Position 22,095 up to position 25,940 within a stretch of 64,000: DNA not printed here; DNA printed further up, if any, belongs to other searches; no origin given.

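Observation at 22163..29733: Tandem paralogous SWIM-zinc-finger SNF2 helicases driven by a textbook sigma70 promoter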

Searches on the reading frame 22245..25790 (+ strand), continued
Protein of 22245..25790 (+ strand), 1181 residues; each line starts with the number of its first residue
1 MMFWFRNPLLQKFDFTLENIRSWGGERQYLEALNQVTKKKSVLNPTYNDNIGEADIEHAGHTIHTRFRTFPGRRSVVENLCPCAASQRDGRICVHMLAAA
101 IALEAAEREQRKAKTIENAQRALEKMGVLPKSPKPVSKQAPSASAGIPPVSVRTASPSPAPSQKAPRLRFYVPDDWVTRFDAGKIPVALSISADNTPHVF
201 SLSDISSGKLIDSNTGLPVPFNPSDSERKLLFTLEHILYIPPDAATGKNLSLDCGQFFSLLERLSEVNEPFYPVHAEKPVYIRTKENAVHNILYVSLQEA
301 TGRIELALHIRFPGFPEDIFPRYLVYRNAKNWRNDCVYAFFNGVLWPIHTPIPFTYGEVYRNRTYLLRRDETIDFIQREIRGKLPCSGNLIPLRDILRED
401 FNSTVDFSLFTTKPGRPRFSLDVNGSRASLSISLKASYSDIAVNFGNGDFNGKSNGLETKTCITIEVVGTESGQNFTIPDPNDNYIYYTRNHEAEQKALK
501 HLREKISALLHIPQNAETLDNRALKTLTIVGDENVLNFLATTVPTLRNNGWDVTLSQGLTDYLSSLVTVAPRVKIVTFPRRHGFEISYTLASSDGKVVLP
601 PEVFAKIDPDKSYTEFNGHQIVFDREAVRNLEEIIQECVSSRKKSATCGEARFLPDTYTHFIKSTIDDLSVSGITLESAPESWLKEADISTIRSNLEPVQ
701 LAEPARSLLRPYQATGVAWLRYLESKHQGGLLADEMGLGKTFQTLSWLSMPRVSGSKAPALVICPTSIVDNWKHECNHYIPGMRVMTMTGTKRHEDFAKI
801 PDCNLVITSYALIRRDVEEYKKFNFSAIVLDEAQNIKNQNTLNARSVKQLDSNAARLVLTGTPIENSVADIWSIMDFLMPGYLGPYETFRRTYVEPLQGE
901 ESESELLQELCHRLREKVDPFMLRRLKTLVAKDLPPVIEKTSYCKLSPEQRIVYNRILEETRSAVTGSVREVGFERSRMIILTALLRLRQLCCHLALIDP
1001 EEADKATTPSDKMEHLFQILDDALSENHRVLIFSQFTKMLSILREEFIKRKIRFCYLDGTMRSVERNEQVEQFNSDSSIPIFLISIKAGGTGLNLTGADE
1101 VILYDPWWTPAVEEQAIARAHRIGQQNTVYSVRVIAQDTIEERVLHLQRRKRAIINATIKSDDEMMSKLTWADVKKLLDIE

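Call 13: find_encoding_contigs(protein=P0008, flank=10000, max_places=2)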
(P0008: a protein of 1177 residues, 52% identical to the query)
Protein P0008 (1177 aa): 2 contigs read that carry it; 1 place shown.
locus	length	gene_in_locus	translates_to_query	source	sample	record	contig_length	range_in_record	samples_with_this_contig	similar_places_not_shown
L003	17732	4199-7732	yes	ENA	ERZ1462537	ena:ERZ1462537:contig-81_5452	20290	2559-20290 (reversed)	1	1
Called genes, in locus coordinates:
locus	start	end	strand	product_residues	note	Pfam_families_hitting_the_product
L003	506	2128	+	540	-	PF00342:PGI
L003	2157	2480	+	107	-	PF21956:DUF6922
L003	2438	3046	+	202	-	PF08843:AbiEii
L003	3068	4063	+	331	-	PF00535:Glycos_transf_2, PF13641:Glyco_tranf_2_3 (weak)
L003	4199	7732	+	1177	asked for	PF00176:SNF2-rel_dom, PF00270:DEAD (weak), PF04851:ResIII (weak), PF00271:Helicase_C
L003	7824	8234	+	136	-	-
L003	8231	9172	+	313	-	-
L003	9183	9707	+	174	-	PF01288:HPPK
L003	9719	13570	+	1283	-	PF00270:DEAD, PF13245:AAA_19 (weak), PF00271:Helicase_C, PF21010:HA2_C (weak), PF07717:OB_NTP_bind, PF11898:DUF3418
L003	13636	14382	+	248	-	PF20260:PUA_4, PF04452:Methyltrans_RNA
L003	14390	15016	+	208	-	PF00929:RNase_T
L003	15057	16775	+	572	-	PF13243:SQHop_cyclase_C (weak)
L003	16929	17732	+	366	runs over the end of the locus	-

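Call 14: find_encoding_contigs(protein=P0011, flank=10000, max_places=2)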
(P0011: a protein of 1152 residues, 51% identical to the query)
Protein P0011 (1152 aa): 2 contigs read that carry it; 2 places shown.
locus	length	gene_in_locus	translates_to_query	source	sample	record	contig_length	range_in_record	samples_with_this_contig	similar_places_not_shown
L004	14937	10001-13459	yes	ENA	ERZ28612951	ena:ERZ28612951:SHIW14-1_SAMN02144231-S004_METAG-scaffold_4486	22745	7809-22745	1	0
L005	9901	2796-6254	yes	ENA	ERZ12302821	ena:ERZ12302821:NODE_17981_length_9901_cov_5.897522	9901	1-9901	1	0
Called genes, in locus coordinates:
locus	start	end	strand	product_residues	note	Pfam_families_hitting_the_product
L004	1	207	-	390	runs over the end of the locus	PF04041:Glyco_hydro_130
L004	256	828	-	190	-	PF00156:Pribosyltran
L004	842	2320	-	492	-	PF00772:DnaB, PF03796:DnaB_C, PF13481:AAA_25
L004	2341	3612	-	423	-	PF01053:Cys_Met_Meta_PP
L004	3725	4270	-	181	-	PF00293:NUDIX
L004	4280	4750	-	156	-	PF04074:DUF386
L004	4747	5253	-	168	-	PF01467:CTP_transf_like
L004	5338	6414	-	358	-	PF01636:APH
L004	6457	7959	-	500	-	PF00370:FGGY_N, PF02782:FGGY_C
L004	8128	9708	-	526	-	PF01676:Metalloenzyme, PF06415:iPGM_N, PF01663:Phosphodiest (faint)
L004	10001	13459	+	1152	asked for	PF04851:ResIII, PF00176:SNF2-rel_dom, PF00271:Helicase_C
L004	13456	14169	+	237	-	PF03591:AzlC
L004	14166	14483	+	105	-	PF05437:AzlD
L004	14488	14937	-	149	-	?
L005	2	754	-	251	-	?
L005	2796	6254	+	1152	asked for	PF04851:ResIII, PF00176:SNF2-rel_dom, PF00271:Helicase_C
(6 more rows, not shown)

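Call 19: find_encoding_contigs(protein=P0002, flank=10000, max_places=1)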
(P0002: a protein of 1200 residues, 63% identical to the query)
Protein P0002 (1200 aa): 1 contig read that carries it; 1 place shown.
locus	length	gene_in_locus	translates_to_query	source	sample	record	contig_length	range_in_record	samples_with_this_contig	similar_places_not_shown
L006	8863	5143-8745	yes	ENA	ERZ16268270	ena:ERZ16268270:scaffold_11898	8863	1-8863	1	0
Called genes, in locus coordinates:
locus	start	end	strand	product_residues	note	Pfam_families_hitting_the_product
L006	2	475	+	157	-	?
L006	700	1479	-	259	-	-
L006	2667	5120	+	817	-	PF00999:Na_H_Exchanger, PF00359:PTS_EIIA_2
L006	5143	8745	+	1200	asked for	PF00176:SNF2-rel_dom, PF00270:DEAD (weak), PF04851:ResIII, PF00271:Helicase_C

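Call 20: find_encoding_contigs(protein=P0006, flank=10000, max_places=1)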
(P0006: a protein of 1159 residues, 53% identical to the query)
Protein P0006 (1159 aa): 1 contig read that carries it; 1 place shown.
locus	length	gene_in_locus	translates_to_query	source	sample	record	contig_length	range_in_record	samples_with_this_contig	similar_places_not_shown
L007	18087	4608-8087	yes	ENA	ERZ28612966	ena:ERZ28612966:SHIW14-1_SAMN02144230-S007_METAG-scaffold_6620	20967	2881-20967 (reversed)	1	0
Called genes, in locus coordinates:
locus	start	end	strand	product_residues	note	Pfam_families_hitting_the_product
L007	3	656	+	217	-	?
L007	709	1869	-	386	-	PF00465:Fe-ADH, PF13685:Fe-ADH_2, PF25137:ADH_Fe_C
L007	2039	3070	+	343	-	PF00359:PTS_EIIA_2, PF00571:CBS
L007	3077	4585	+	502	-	PF03600:CitMHS, PF00939:Na_sulph_symp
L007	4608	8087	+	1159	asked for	PF04851:ResIII (weak), PF00176:SNF2-rel_dom, PF00271:Helicase_C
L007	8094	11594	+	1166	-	PF00176:SNF2-rel_dom, PF00271:Helicase_C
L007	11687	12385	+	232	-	PF03938:OmpH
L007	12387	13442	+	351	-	PF04613:LpxD, PF25087:GMPPB_C, PF25084:LbH_EIF2B (faint), PF00132:Hexapep, PF14602:Hexapep_2 (faint), PF00132:Hexapep (weak)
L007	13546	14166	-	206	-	PF00072:Response_reg, PF00196:GerE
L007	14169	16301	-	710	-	PF07730:HisKA_3, PF13581:HATPase_c_2 (weak), PF02518:HATPase_c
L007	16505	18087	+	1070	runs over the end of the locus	PF16656:Pur_ac_phosph_N (faint)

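Call 21: find_encoding_contigs(protein=P0009, flank=10000, max_places=1)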
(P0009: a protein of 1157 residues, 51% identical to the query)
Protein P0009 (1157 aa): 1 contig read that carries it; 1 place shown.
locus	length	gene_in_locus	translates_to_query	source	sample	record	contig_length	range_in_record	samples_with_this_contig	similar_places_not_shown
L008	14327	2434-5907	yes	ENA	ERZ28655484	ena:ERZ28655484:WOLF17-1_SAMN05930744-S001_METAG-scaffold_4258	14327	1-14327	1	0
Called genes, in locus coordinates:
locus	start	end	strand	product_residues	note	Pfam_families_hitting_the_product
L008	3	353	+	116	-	?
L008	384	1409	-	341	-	PF00092:VWA, PF13519:VWA_2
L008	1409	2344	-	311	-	-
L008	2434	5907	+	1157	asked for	PF04851:ResIII, PF00176:SNF2-rel_dom, PF00271:Helicase_C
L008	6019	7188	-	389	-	PF00465:Fe-ADH, PF13685:Fe-ADH_2, PF25137:ADH_Fe_C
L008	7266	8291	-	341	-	PF03331:LpxC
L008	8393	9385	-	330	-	PF01012:ETF, PF00766:ETF_alpha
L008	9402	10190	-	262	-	PF01012:ETF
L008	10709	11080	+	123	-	PF07963:N_methyl, PF26697:ComGC_C (weak)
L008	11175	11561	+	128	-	PF07963:N_methyl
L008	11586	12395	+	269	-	PF04326:SLFN_AlbA_2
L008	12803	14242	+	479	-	-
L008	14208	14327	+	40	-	?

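Call 22: find_encoding_contigs(protein=P0010, flank=10000, max_places=1)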
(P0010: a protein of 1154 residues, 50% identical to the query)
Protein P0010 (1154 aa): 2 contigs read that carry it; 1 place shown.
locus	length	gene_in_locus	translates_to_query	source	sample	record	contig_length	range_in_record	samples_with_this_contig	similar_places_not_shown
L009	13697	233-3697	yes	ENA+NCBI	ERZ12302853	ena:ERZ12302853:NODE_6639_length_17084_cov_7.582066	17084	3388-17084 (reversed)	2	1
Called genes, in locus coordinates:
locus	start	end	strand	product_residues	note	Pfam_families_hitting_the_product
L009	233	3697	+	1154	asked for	PF04851:ResIII (weak), PF00176:SNF2-rel_dom, PF00271:Helicase_C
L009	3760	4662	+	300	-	PF00701:DHDPS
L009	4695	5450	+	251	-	PF01113:DapB_N, PF05173:DapB_C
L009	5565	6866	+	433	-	PF02874:ATP-synt_ab_N (weak), PF00006:ATP-synt_ab, PF22919:ATP-synt_VA_C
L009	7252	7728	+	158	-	-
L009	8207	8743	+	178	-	-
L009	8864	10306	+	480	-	PF05598:DUF772, PF01609:DDE_Tnp_1 (weak), PF13586:DDE_Tnp_1_2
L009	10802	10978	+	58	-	-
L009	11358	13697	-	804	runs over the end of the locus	PF02687:FtsX, PF12704:MacB_PCD (weak), PF02687:FtsX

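Call 29: search_protein_families(library=pfam, alignment_id=A1, max_evalue=0.05)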
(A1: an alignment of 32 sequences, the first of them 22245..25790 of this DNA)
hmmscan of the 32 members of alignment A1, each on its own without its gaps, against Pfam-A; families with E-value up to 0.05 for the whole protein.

A. member 1, window:22245-25790:+ (1181 aa): 7 families
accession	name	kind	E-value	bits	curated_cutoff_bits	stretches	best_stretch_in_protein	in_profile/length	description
PF00176.29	SNF2-rel_dom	-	1.6e-69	234.6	24.9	1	712-995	1-288/290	SNF2-related domain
PF00271.37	Helicase_C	-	3.5e-26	92.1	23.5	1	1012-1124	2-110/110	Helicase conserved C-terminal domain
PF04851.21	ResIII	-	1.1e-10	42.2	22.5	1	709-864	4-163/164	Type III restriction enzyme, res subunit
PF00270.35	DEAD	-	3.4e-06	27.3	26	1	735-868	22-164/167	DEAD/DEAH box helicase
PF13401.12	AAA_22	-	0.0081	16.9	27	0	811-863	73-124/130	AAA domain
PF04434.22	SWIM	-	0.0098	15.9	19.6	1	76-103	10-37/38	SWIM zinc finger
PF06733.21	DEAD_2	-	0.023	14.8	21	0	800-839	115-158/172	DEAD_2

B. families by the number of members that match (of 32 scanned): 14 families
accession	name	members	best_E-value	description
PF00176.29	SNF2-rel_dom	32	8.4e-76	SNF2-related domain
PF00271.37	Helicase_C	32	3.5e-26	Helicase conserved C-terminal domain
PF04851.21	ResIII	29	2.4e-11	Type III restriction enzyme, res subunit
PF00270.35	DEAD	12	3.7e-10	DEAD/DEAH box helicase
PF04434.22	SWIM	12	0.0064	SWIM zinc finger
PF12419.13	DUF3670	10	0.00069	SNF2 Helicase protein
PF13401.12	AAA_22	9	0.0081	AAA domain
PF06733.21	DEAD_2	7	0.013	DEAD_2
PF08455.15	SNF2_assoc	3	9e-10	Bacterial SNF2 helicase associated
PF11496.14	HDA2-3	2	0.017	Class II histone deacetylase complex subunits 2 and 3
PF09920.14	DUF2150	1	0.012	Uncharacterized protein conserved in archaea (DUF2150)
PF18766.7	SWI2_SNF2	1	0.015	SWI2/SNF2 ATPase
PF16289.11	PIN_12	1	0.03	PIN domain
PF02562.22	PhoH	1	0.038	PhoH-like protein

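Call 44: predict_structure(alignment_id=A1)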
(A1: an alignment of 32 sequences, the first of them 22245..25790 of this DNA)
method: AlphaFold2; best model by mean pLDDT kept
length: 1181 residues; sequences in the alignment: 32
mean_pLDDT: 80.9   pTM: 0.54
mean pLDDT of the five models: 80.9, 79.9, 76.8, 76.0, 75.1
residues with pLDDT >= 90: 358; 70-90: 617; 50-70: 127; < 50: 79
segments of 3 or more residues with pLDDT < 50: 1-7, 125-161, 442-459, 516-523, 928-930, 1159-1163
pLDDT, mean of each block of 10 residues (from residue 1): 44 87 91 90 91 90 92 85 84 94 90 78 50 33 33 34 75 92 91 83 87 81 87 84 83 91 91 89 90 90 90 82 86 85 91 86 87 85 63 82 86 82 87 80 39 40 70 67 81 81 73 53 62 87 79 87 89 91 91 89 85 88 88 85 64 91 90 88 89 85 83 86 91 69 92 90 89 88 89 86 94 90 94 75 85 89 70 89 87 78 66 87 63 68 92 92 90 87 89 88 80 93 90 88 92 88 79 86 75 67 78 68 67 91 85 59 56 86 70
secondary structure, 60 per line:
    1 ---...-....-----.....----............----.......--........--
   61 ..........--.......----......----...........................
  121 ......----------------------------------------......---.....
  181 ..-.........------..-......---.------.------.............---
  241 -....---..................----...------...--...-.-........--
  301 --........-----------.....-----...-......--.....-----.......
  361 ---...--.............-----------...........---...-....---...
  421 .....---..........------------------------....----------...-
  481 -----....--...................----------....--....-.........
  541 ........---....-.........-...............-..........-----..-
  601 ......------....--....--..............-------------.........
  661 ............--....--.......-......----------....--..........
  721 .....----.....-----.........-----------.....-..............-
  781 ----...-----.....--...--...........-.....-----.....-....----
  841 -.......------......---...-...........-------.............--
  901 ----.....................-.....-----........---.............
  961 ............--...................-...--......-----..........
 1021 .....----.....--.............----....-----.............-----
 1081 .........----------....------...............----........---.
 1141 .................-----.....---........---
elements in order (helices of 4 or more, strands of 3 or more residues): H8-11 H17-21 H26-37 E42-48 E51-58 E61-70 E73-79 H84-89 H94-126 E167-172 H176-182 E184-192 H202-207 H225-237 H242-245 E249-253 H254-266 E271-273 E280-282 E291-298 E303-310 E322-326 E336-341 E344-348 H354-360 E364-366 H369-381 H393-400 E401-403 E411-414 E418-425 E429-438 E463-466 E477-479 E486-489 H492-510 H521-524 E527-530 H532-548 E552-555 H557-565 E567-578 E583-592 H601-606 E613-616 E619-622 H625-638 E652-655 H656-672 E675-678 H681-687 H689-694 H705-708 H711-725 E730-734 H740-748 E760-764 H766-779 E785-787 H793-797 E805-809 H810-815 H817-821 E827-831 H833-836 H842-848 E855-860 H868-878 H886-898 H905-921 E922-925 H927-931 E937-944 H948-972 H975-993 H1000-1005 H1011-1025 E1030-1034 H1037-1049 E1054-1057 H1063-1075 E1081-1085 H1086-1089 E1100-1103 H1110-1124 E1129-1136 H1140-1157 H1163-1167 H1171-1178

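Call 47: fold_search(model_id=the predicted structure, library=pdb)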
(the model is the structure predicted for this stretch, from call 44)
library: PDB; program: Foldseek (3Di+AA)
matches with E <= 10: 1699; with E <= 0.001: 879
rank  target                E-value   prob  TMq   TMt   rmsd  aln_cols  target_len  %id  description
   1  8qy7                  1.0e-35  1.00  0.32  0.41  27.2       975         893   21  Zorya anti-bacteriophage defense system ZorD apo form (released 2024-11-06)
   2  7zke_E                3.6e-35  1.00  0.35  0.26   5.8       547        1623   33  Mot1:TBP:DNA - pre-hydrolysis state (released 2023-04-26)
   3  7oo3_b                7.6e-35  1.00  0.32  0.63   6.4       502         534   30  Pol II-CSB-CSA-DDB1-UVSSA (Structure1) (released 2021-10-06)
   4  6g7e                  1.4e-34  1.00  0.22  0.17  21.5       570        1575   30  Crystal structure of Chaetomium thermophilum Mot1 (E1434Q, 1837-1886 deletion mutant) (released 2018-10-17)
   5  7z8s_E                3.8e-34  1.00  0.30  0.24  11.0       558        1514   32  Mot1:TBP:DNA - post hydrolysis state (released 2023-03-29)
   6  1z63_A                5.0e-34  1.00  0.21  0.49  21.1       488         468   35  Sulfolobus solfataricus SWI2/SNF2 ATPase core in complex with dsDNA (released 2005-05-17)
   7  7oop_b                1.1e-33  1.00  0.32  0.63   6.3       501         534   30  Pol II-CSB-CSA-DDB1-UVSSA-PAF-SPT6 (Structure 3) (released 2021-10-06)
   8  9jo5_K                1.5e-33  1.00  0.36  0.68  12.4       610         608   29  Structure of isw1-nucleosome complex in ADP-B state (released 2025-04-09)
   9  9bz0_b                2.3e-33  1.00  0.32  0.56   9.7       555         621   28  Structure of an STK19-containing TC-NER complex (released 2024-12-25)
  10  7oob_b                5.5e-33  1.00  0.33  0.68   5.9       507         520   30  Pol II-CSB-CSA-DDB1-UVSSA-ADPBeF3 (Structure2) (released 2021-10-13)
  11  7zb5_H                6.5e-33  1.00  0.29  0.24  10.7       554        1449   31  Mot1(1-1836):TBP:DNA - post-hydrolysis complex dimer (released 2023-04-05)
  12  9hwg_b                6.8e-33  1.00  0.34  0.68   5.9       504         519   30  Structure of the transcribing Pol II-TCR-RECQL5 complex (released 2025-07-16)
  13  9lj2_K                9.0e-33  1.00  0.32  0.56  13.5       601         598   29  Structure of isw1-nucleosome double-bound complex in ADP-ADP+ state (released 2025-04-09)
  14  7zb5_E                1.2e-32  1.00  0.29  0.25  10.6       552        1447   30  Mot1(1-1836):TBP:DNA - post-hydrolysis complex dimer (released 2023-04-05)
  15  9jnu_K                2.2e-32  1.00  0.31  0.62  13.4       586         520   29  Structure of isw1-nucleosome complex in ADP state (released 2025-04-09)
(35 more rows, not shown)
